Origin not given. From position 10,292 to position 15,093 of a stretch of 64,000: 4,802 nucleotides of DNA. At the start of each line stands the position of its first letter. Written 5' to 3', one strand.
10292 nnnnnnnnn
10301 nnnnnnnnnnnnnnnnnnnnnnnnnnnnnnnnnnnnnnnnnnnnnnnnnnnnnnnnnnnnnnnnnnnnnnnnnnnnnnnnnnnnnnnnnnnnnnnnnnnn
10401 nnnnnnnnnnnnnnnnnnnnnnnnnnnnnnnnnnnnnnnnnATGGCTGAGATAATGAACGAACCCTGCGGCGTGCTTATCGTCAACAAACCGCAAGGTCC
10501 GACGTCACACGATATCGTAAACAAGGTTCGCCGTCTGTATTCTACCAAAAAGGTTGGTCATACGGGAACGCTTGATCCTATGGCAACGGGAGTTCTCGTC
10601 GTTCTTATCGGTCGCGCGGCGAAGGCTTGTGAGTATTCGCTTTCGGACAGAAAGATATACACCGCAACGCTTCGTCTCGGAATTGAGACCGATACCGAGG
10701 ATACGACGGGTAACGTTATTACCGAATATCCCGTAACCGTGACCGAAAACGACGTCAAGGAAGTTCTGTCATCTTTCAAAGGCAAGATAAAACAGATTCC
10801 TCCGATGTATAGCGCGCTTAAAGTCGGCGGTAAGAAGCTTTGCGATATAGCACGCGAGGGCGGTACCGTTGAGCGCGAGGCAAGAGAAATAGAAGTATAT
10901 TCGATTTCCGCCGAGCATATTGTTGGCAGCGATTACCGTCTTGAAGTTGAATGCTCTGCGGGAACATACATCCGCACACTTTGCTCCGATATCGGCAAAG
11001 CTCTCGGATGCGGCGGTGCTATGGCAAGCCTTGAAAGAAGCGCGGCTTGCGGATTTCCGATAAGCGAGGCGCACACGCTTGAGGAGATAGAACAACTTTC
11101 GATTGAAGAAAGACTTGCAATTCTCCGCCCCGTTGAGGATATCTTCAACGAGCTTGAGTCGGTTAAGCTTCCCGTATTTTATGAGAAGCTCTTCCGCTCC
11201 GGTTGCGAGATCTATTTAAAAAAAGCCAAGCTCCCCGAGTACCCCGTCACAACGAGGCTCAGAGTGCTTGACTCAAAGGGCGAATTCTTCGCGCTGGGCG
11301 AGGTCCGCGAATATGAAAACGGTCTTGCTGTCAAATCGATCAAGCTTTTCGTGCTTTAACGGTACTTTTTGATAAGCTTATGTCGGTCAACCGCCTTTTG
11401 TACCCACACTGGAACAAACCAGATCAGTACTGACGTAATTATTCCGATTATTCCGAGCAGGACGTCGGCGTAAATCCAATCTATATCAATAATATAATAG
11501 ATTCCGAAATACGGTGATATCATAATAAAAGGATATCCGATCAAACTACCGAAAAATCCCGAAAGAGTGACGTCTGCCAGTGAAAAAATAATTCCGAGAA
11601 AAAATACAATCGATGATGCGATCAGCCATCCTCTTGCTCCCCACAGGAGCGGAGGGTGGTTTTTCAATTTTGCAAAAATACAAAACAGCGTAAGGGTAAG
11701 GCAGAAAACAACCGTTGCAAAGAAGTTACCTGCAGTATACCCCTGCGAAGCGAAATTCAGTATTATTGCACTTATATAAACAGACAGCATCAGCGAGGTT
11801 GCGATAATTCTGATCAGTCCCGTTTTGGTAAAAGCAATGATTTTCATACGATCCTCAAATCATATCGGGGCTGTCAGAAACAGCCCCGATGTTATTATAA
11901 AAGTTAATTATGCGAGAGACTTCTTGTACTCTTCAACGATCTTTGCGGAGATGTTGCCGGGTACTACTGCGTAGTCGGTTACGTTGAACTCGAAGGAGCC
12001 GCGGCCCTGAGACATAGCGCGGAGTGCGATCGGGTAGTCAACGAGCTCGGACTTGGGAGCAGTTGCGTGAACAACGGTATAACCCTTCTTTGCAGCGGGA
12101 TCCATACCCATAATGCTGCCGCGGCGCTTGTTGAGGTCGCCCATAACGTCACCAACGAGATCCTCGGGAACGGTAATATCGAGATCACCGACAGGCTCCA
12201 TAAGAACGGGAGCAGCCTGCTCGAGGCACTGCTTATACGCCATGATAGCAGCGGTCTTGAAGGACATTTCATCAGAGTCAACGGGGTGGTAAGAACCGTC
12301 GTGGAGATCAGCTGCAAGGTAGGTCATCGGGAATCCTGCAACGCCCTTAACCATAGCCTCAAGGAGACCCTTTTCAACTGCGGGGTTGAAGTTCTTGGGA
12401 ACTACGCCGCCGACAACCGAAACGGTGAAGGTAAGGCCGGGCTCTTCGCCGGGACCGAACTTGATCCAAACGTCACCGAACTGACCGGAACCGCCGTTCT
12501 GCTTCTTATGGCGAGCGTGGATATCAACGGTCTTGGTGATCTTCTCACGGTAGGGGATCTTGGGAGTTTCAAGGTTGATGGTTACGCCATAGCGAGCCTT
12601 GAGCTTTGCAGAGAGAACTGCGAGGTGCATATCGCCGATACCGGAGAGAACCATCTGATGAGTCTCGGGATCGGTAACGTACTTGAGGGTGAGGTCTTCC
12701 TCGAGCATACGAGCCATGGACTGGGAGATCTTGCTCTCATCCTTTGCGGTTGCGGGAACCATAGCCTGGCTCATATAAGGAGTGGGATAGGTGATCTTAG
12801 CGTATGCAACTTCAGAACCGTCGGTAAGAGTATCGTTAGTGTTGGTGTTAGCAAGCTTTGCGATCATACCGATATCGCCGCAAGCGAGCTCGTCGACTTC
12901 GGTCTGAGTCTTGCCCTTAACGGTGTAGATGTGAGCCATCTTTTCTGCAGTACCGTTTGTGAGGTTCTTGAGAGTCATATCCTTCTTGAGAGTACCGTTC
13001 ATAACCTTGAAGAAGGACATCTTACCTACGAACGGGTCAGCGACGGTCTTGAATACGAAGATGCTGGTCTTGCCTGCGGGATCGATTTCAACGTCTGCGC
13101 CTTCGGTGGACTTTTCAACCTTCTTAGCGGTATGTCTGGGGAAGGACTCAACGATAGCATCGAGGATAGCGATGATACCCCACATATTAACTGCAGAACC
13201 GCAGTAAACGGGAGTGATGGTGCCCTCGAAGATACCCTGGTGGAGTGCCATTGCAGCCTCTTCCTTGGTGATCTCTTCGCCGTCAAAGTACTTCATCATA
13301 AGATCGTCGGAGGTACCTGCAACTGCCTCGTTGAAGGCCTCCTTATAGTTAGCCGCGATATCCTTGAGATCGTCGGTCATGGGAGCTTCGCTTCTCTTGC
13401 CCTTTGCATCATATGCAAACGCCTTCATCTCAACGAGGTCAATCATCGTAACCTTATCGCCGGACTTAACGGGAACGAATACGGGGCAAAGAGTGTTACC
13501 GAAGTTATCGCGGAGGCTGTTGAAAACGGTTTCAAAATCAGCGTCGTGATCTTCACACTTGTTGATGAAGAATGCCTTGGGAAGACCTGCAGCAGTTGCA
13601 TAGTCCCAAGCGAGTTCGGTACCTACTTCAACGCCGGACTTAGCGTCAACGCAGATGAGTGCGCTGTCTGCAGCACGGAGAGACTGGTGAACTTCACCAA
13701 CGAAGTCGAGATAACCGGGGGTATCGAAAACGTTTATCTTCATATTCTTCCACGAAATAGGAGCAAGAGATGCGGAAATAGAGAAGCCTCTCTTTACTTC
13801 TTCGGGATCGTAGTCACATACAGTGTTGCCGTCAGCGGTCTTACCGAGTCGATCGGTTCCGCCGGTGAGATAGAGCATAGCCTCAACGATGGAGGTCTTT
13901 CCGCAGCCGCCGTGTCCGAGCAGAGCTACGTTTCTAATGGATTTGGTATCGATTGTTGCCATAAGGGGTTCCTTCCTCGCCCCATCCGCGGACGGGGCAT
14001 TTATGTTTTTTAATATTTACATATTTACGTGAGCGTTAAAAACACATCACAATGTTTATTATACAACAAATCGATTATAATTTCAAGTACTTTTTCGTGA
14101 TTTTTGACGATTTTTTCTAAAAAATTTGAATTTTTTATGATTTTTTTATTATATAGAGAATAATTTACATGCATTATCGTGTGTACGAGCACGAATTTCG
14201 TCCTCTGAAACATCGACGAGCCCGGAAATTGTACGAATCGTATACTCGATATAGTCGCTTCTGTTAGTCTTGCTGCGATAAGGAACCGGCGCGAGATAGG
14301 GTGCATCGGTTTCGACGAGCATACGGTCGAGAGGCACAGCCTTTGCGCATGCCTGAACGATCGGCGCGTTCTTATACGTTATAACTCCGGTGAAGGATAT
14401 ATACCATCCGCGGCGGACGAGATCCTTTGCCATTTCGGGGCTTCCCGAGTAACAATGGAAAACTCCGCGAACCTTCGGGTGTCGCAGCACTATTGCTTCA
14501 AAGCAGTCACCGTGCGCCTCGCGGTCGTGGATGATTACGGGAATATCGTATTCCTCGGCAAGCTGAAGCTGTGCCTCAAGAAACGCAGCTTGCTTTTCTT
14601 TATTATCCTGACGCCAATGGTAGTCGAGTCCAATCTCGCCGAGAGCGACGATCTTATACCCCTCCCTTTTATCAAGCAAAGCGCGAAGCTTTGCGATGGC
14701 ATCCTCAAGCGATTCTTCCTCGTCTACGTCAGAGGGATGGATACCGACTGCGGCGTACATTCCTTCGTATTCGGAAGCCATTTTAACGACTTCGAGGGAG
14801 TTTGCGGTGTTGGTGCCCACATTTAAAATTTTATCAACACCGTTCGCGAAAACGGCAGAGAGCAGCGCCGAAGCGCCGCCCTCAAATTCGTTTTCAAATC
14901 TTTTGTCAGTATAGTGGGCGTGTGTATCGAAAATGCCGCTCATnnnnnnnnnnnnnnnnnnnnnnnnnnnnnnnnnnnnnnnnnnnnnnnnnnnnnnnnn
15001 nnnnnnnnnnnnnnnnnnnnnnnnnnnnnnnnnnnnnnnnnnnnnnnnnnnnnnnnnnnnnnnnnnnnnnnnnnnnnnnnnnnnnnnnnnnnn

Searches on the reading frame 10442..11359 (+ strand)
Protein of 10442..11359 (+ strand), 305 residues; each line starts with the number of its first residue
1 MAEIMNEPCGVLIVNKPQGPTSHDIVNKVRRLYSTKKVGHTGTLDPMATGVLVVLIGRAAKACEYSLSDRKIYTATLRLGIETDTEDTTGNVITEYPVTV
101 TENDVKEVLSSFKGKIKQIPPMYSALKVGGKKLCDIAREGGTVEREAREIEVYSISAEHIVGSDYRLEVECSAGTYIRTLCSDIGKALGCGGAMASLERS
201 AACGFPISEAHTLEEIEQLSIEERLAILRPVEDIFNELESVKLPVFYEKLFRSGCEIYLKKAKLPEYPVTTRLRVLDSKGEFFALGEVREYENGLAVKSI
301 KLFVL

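Call 51: search_protein_families(library=pfam, proteins=[window:10442-11359:+], max_evalue=0.000001)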
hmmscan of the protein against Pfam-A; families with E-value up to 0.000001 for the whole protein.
window:10442-11359:+ (305 aa): 2 families
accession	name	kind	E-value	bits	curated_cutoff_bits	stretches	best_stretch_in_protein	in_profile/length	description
PF01509.24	TruB_N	-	1.1e-53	182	27.3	1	30-177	1-149/149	TruB family pseudouridylate synthase (N terminal domain)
PF16198.10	TruB_C_2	-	5.2e-12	46.2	29.3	1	178-234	1-64/66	tRNA pseudouridylate synthase B C-terminal domain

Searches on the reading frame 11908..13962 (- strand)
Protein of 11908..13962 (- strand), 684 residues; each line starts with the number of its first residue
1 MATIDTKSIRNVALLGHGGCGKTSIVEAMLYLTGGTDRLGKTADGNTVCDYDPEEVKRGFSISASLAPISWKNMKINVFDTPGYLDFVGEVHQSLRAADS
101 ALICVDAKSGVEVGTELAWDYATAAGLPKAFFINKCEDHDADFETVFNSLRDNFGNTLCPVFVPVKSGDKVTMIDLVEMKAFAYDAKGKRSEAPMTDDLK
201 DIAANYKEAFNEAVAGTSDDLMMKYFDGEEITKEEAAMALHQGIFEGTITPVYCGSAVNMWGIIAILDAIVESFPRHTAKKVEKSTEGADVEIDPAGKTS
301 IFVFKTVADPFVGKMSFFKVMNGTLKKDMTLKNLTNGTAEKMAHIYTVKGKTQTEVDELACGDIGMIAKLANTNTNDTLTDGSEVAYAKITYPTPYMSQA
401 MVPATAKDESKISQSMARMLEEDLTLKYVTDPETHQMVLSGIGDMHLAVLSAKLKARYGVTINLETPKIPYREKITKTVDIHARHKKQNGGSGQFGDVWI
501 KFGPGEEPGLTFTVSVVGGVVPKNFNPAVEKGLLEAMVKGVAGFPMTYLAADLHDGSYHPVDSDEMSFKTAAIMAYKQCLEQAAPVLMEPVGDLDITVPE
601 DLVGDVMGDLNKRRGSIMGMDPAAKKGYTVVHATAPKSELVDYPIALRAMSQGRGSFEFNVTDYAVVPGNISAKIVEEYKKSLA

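Call 52: search_protein_families(library=pfam, proteins=[window:11908-13962:-], max_evalue=0.000001)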
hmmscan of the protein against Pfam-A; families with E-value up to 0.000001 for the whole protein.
window:11908-13962:- (684 aa): 6 families
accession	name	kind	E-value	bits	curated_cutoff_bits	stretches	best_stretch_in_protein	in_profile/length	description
PF00009.33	GTP_EFTU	-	2.8e-39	135.1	26.5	1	7-275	1-187/188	Elongation factor Tu GTP binding domain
PF03764.24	EFG_IV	-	2.5e-32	111.6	24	1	467-583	1-120/121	Elongation factor G, domain IV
PF00679.30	EFG_C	-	8.6e-24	83.8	27.9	1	586-672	1-86/89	Elongation factor G C-terminus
PF14492.12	EFG_III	-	1.1e-22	80.2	27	1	393-465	2-74/75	Elongation Factor G, domain III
PF22042.2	EF-G_D2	-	7.7e-16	58.4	27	1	299-381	2-83/84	Elongation factor G domain 2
PF03144.31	GTP_EFTU_D2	-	9.4e-07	29.6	30.3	0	313-380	1-73/73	Elongation factor Tu domain 2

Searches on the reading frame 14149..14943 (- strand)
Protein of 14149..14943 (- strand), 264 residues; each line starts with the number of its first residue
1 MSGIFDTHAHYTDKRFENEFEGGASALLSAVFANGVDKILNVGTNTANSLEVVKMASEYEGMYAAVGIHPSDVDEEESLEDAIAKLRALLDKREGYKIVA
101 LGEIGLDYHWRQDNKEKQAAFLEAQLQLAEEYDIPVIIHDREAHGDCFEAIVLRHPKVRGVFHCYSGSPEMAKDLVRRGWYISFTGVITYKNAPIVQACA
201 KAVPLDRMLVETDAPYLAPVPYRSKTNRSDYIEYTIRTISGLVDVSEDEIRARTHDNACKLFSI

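Call 52: search_protein_families(library=pfam, proteins=[window:14149-14943:-], max_evalue=0.000001)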
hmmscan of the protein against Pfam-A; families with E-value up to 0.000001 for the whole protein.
window:14149-14943:- (264 aa): 2 families
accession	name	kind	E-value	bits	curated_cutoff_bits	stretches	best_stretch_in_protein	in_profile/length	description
PF01026.27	TatD_DNase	-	2.3e-77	260.3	27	1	5-263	1-253/253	TatD related DNase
PF04909.20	Amidohydro_2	-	1.5e-08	35.2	26.4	1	19-263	35-288/289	Amidohydrolase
